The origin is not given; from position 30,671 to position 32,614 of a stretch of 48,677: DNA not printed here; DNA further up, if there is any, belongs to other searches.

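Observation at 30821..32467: F-box + ankyrin protein with a C-terminal hydrophobic anchor: an AnkB-like architecture using a TM tail instead of a CaaX box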

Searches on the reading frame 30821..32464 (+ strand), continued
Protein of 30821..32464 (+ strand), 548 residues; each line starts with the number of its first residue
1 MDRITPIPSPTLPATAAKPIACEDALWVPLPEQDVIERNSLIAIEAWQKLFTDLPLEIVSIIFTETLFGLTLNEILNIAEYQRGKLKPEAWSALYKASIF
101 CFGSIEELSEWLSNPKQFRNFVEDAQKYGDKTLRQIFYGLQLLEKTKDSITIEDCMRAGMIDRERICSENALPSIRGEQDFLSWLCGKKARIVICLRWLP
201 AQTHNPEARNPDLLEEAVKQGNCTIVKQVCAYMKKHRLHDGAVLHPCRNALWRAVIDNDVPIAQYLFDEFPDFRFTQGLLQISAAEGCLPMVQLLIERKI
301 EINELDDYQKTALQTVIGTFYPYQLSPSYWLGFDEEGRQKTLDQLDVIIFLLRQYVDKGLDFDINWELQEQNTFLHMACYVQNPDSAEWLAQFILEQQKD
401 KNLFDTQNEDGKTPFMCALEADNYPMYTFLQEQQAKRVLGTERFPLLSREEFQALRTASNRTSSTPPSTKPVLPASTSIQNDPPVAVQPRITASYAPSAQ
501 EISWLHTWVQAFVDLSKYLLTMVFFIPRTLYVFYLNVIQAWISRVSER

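Call 61: search_protein_families(library=pfam, alignment_id=A6, max_evalue=1)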
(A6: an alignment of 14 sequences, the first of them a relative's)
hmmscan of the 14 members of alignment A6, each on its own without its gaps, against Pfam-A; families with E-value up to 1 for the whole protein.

A. member 1, P0001 (548 aa): 5 families
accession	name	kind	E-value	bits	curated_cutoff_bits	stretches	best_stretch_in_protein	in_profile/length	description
PF12796.13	Ank_2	-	4.4e-14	53.2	27.3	2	359-433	19-82/90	Ankyrin repeats (3 copies)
PF13637.12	Ank_4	-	7.1e-13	48.9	22.7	2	284-316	5-37/50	Ankyrin repeats (many copies)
PF13606.12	Ank_3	-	2.6e-09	36.9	22.3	0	279-303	5-29/30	Ankyrin repeat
PF13857.12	Ank_5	-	2e-08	34.9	27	2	356-391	2-36/56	Ankyrin repeats (many copies)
PF00023.36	Ank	-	2.3e-05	24.9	21.1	0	282-306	8-32/33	Ankyrin repeat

B. families by the number of members that match (of 14 scanned): 21 families
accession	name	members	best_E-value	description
PF12796.13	Ank_2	13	1.2e-46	Ankyrin repeats (3 copies)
PF13606.12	Ank_3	13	4.3e-31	Ankyrin repeat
PF13637.12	Ank_4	13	8.8e-31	Ankyrin repeats (many copies)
PF00023.36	Ank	13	6.3e-30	Ankyrin repeat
PF13857.12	Ank_5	13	9.4e-30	Ankyrin repeats (many copies)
PF24521.3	Ank_KRIT1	5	1.1e-07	KRIT1 ankyrin-repeats domain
PF23745.1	ANK_LRRK2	4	3.7e-05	LRRK2 ANK repeat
PF16040.10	APD1-4_N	1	3e-07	E3 ubiquitin-protein ligase APD1-4, N-terminal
PF24827.1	AstE_AspA_cat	1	0.00017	Succinylglutamate desuccinylase/Aspartoacylase catalytic domain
PF24348.1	DUF7508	1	0.0023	Domain of unknown function (DUF7508)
PF24575.1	TPR_Slam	1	0.0027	Surface lipoprotein assembly modifier, N-terminal TPR repeats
PF12937.12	F-box-like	1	0.0064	F-box-like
PF24881.1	DUF7739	1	0.01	Domain of unknown function (DUF7739)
PF09808.14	SNAPC1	1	0.014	Small nuclear RNA activating complex (SNAPc), subunit 1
PF09069.17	EF-hand_3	1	0.03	EF-hand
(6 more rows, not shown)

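Call 100: find_encoding_contigs(protein=P0005, flank=10000, max_places=2)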
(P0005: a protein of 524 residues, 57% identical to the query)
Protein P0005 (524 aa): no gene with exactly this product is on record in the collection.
